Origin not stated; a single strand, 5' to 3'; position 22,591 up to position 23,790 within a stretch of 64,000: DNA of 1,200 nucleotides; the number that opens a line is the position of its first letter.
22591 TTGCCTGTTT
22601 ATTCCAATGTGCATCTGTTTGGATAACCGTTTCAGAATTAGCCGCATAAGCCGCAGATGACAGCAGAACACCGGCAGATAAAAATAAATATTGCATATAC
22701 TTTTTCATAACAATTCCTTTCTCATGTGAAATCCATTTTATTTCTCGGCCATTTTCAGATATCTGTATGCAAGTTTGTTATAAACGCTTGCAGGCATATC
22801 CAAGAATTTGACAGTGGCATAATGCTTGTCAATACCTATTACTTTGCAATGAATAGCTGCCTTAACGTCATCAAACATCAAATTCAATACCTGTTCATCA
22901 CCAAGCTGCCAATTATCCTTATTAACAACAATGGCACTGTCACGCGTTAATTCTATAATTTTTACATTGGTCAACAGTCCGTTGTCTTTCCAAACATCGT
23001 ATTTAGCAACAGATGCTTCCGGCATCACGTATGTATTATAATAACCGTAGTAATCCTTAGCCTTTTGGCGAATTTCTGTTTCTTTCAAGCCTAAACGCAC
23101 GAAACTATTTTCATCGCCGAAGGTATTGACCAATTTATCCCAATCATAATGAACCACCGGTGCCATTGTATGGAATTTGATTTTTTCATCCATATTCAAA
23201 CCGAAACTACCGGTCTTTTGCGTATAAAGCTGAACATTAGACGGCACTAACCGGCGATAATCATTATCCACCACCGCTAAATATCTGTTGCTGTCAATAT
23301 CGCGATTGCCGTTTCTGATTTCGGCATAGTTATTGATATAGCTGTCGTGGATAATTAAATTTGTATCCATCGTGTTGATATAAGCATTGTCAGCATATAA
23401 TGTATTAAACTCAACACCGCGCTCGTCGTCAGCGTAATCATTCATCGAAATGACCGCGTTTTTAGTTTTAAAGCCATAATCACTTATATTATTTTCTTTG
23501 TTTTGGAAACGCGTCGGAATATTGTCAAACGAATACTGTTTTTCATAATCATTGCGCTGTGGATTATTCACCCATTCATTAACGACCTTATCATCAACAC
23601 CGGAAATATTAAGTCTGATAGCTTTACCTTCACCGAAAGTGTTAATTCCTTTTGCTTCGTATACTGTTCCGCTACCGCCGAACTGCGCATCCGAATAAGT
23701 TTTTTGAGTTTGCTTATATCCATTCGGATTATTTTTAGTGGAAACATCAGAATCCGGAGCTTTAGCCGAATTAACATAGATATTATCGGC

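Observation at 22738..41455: Two-partner secretion locus with divergent tpsA/tpsB and an unassigned C-terminal region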

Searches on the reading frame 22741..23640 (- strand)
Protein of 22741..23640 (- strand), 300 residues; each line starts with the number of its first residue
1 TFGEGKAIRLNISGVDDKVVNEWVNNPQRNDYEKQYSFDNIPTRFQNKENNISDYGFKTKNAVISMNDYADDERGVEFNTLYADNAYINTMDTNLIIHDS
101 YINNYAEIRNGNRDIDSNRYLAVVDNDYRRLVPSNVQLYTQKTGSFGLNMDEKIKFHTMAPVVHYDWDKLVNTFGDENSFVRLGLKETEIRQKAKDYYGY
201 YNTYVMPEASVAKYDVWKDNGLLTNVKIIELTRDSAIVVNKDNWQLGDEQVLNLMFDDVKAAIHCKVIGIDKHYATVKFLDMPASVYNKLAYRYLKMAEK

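Call 34: predict_structure(alignment_id=A1)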
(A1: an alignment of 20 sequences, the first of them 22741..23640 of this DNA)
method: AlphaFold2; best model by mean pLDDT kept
length: 300 residues; sequences in the alignment: 20
mean_pLDDT: 70.8   pTM: 0.49
mean pLDDT of the five models: 70.8, 68.0, 61.9, 60.7, 57.7
residues with pLDDT >= 90: 39; 70-90: 124; 50-70: 96; < 50: 41
segments of 3 or more residues with pLDDT < 50: 1-4, 173-175, 177-210
pLDDT, mean of each block of 10 residues (from residue 1): 56 64 61 58 59 63 66 74 81 81 83 63 79 76 75 76 68 47 41 44 35 74 88 88 92 90 94 92 85 73
secondary structure, 60 per line:
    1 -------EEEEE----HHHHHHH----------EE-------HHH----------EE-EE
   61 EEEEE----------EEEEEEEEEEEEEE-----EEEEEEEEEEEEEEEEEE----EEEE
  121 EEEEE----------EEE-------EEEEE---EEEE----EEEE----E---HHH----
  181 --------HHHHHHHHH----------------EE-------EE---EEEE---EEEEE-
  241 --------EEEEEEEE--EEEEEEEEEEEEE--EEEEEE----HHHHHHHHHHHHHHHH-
elements in order: E8-12 H17-23 E59-65 E76-89 E95-112 E117-125 E136-138 E146-150 E154-157 E162-165 H189-197 E228-231 E235-239 E249-256 E259-271 E274-279 H284-299

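Call 37: fold_search(model_id=the predicted structure, library=pdb)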
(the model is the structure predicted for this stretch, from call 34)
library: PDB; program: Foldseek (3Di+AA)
matches with E <= 10: 969; with E <= 0.001: 2
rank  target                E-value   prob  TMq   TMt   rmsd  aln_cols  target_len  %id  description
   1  4q63                  5.7e-04  1.00  0.23  0.63   3.1        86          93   19  Crystal Structure of Legionella Uncharacterized Protein Lpg0364 (released 2014-05-07)
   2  4rt1_B                9.6e-04  1.00  0.26  0.66   3.2       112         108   12  Structure of the Alg44 PilZ domain (R95A mutant) from Pseudomonas aeruginosa PAO1 in complex with c-di-GMP (released 2015-04-08)
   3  4xrn_C                1.1e-03  1.00  0.26  0.64   3.5       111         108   11  Pilz domain with c-di-gmp of a protein from Pseudomonas aeruginosa (released 2016-02-03)
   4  4xrn_B                1.5e-03  1.00  0.24  0.61   3.3       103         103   12  Pilz domain with c-di-gmp of a protein from Pseudomonas aeruginosa (released 2016-02-03)
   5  4rt0_C                1.7e-03  1.00  0.25  0.64   2.8       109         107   12  Structure of the Alg44 PilZ domain from Pseudomonas aeruginosa PAO1 in complex with c-di-GMP (released 2015-04-08)
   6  4rt1_A                2.8e-03  1.00  0.26  0.64   2.8       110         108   12  Structure of the Alg44 PilZ domain (R95A mutant) from Pseudomonas aeruginosa PAO1 in complex with c-di-GMP (released 2015-04-08)
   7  4rt0_A                3.8e-03  1.00  0.25  0.62   3.0       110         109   12  Structure of the Alg44 PilZ domain from Pseudomonas aeruginosa PAO1 in complex with c-di-GMP (released 2015-04-08)
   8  4xrn_A                6.0e-03  1.00  0.24  0.63   3.0       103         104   12  Pilz domain with c-di-gmp of a protein from Pseudomonas aeruginosa (released 2016-02-03)
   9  8u0i                  6.4e-03  1.00  0.18  0.50   5.6        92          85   15  Crystal structure of PA0012 complexed with cyclic-di-GMP from Pseudomonas aeruginosa (released 2024-09-04)
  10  3w1e                  8.1e-03  0.44  0.14  0.12  18.3       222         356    8  Structure of FlgT, a flagellar basal body component protein (released 2013-04-03)
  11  4rt0_B                8.6e-03  1.00  0.24  0.60   3.4       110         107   12  Structure of the Alg44 PilZ domain from Pseudomonas aeruginosa PAO1 in complex with c-di-GMP (released 2015-04-08)
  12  5y4r_D                1.3e-02  1.00  0.24  0.54   4.3       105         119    8  Structure of a methyltransferase complex (released 2017-11-29)
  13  5xly_B                1.5e-02  1.00  0.26  0.58   4.4       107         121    7  Crystal structure of CheR1 in complex with c-di-GMP-bound MapZ (released 2017-08-23)
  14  7mie                  1.6e-02  0.84  0.19  0.23  14.2       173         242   13  Crystal structure of the Borreliella burgdorferi PlzA protein in complex with c-di-GMP (released 2021-06-30)
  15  1ywu_MODEL_1_A        1.6e-02  1.00  0.21  0.48   2.4        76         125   13  Solution NMR structure of Pseudomonas Aeruginosa protein PA4608. Northeast Structural Genomics target PaT7 (released 2005-03-29)
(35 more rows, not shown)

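Call 43: search_protein_families(library=pfam, alignment_id=A2, max_evalue=1)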
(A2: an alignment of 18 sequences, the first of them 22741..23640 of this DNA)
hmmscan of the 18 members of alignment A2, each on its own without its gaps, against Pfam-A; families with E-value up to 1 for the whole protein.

A. member 1, window:22741-23640:- (300 aa): 0 families

B. families by the number of members that match (of 18 scanned): 8 families
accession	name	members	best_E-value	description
PF07238.19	PilZ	13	2.1e-10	PilZ domain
PF22006.2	PilZ-like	8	0.0041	PilZ domain-like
PF03739.19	LptF_LptG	1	0.0099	Lipopolysaccharide export system permease LptF/LptG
PF17516.8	ProQ_C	1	0.026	ProQ C-terminal domain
PF15006.11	DUF4517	1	0.042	Domain of unknown function (DUF4517)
PF19229.4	DUF5882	1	0.095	Family of unknown function (DUF5882)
PF23528.1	Microp_apicomplexa_15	1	0.16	Apicomplexa microprotein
PF20264.4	DUF4784_N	1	0.17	DUF4784 N-terminal Ig-like domain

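Call 49: search_protein_representatives(alignment_id=A2)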
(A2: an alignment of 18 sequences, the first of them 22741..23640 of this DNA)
Query: 18 sequences, 313 profile positions. Proteins with E-value up to 0.001 (for the whole library): 245; up to 1e-10: 137; up to 1e-30: 55. The best 150 are listed.
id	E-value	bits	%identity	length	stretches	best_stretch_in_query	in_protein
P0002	3.4e-129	446.9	-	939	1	1-304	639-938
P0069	4.3e-122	423.6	-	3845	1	1-304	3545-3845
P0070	2.6e-121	421.1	-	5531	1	1-304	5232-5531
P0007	6.6e-121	419.7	-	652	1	1-312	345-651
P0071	1.2e-120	418.8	-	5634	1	1-311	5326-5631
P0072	2.1e-120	418.0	-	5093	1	1-312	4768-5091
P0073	1.1e-115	402.6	-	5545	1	1-307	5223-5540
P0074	1.9e-115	401.8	-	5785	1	1-312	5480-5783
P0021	2.8e-115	401.2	-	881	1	1-311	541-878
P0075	1.2e-113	395.9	-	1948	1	1-310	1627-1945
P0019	1.7e-113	395.4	-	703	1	1-312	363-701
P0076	1.4e-111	389.1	-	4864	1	1-311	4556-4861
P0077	5.7e-111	387.1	-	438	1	1-310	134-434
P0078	8.8e-111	386.5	-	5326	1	1-311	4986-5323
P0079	2.6e-110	384.9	-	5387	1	1-310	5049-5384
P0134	2.7e-17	79.4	-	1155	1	188-308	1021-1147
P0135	7.0e-17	78.0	-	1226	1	196-310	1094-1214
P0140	9.9e-16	74.2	-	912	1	196-308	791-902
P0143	2.3e-15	73.0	-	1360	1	200-304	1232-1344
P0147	4.2e-15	72.2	-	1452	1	195-307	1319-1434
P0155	3.4e-14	69.2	-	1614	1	200-309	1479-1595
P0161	1.5e-13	67.0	-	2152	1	204-311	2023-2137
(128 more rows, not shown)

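Call 51: search_protein_families(library=pfam, proteins=[P0134, P0135, P0143, P0147, P0155, P0161, P0140], max_evalue=0.001)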
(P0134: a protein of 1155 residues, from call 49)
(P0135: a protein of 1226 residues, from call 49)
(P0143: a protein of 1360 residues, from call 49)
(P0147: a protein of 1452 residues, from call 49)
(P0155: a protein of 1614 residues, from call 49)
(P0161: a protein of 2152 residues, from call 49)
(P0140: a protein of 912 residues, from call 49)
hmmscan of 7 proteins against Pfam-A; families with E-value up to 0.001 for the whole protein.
P0134 (1155 aa): 1 family
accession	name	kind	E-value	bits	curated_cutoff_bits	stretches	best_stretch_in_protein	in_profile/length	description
PF07238.19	PilZ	-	7.9e-11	42.6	22.5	1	1045-1133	2-96/102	PilZ domain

P0135 (1226 aa): 1 family
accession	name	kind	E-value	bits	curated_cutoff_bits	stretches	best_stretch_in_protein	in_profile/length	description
PF07238.19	PilZ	-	8.2e-09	36.2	22.5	1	1110-1198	2-96/102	PilZ domain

P0143 (1360 aa): 1 family
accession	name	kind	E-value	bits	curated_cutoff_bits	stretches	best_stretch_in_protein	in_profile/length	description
PF07238.19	PilZ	-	1.2e-06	29.3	22.5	1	1246-1335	2-97/102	PilZ domain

P0147 (1452 aa): 1 family
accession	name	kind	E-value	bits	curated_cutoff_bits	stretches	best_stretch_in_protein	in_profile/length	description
PF07238.19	PilZ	-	2.9e-07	31.2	22.5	1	1333-1422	2-97/102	PilZ domain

P0155 (1614 aa): 1 family
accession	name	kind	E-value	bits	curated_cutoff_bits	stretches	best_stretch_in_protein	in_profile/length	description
PF07238.19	PilZ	-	9.4e-11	42.4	22.5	1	1491-1580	2-96/102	PilZ domain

P0161 (2152 aa): 1 family
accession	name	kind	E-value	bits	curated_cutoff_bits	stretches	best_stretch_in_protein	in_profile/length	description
PF07238.19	PilZ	-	1.2e-11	45.3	22.5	1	2031-2120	2-96/102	PilZ domain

P0140 (912 aa): 1 family
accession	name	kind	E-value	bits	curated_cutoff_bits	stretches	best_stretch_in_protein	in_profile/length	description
PF07238.19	PilZ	-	2.1e-09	38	22.5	1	800-888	2-96/102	PilZ domain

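Call 58: find_encoding_contigs(protein=P0071, flank=6000, max_places=2)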
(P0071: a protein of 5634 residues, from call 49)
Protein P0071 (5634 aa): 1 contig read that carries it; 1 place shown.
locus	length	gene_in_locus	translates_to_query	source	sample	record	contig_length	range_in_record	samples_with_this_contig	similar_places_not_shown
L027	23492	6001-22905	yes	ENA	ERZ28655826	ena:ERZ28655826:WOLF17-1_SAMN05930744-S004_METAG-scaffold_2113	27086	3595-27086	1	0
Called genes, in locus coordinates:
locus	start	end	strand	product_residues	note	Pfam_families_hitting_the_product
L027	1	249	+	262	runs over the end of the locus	PF14659:Phage_int_SAM_3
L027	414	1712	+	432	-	PF13173:AAA_14, PF13635:DUF4143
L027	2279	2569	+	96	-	-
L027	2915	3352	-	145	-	PF03938:OmpH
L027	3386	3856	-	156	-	-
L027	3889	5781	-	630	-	PF07244:POTRA (faint), PF08479:POTRA_2, PF03865:ShlB, PF01103:Omp85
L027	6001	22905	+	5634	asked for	PF07238:PilZ (weak)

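Call 59: find_encoding_contigs(protein=P0134, flank=6000, max_places=2)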
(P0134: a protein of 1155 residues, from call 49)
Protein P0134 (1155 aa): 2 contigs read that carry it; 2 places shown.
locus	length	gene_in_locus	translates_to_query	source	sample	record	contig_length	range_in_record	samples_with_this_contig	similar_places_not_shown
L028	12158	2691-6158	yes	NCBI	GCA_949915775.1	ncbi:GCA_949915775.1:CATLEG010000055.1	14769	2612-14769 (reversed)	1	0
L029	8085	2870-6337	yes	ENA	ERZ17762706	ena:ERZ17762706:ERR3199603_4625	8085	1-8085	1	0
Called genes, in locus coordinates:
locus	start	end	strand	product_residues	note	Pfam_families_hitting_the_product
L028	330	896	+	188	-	-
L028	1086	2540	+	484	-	PF01943:Polysacc_synt, PF13440:Polysacc_synt_3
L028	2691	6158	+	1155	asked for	PF07238:PilZ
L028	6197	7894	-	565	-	-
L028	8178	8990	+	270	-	PF00106:adh_short, PF23441:SDR (weak), PF13561:adh_short_C2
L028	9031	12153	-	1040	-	PF01443:Viral_helicase1 (faint), PF13086:AAA_11, PF13245:AAA_19 (weak), PF13604:AAA_30, PF13087:AAA_12, PF18741:MTES_1575 (weak)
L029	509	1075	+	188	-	-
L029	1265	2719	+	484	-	PF01943:Polysacc_synt, PF13440:Polysacc_synt_3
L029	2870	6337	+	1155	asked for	PF07238:PilZ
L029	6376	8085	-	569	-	?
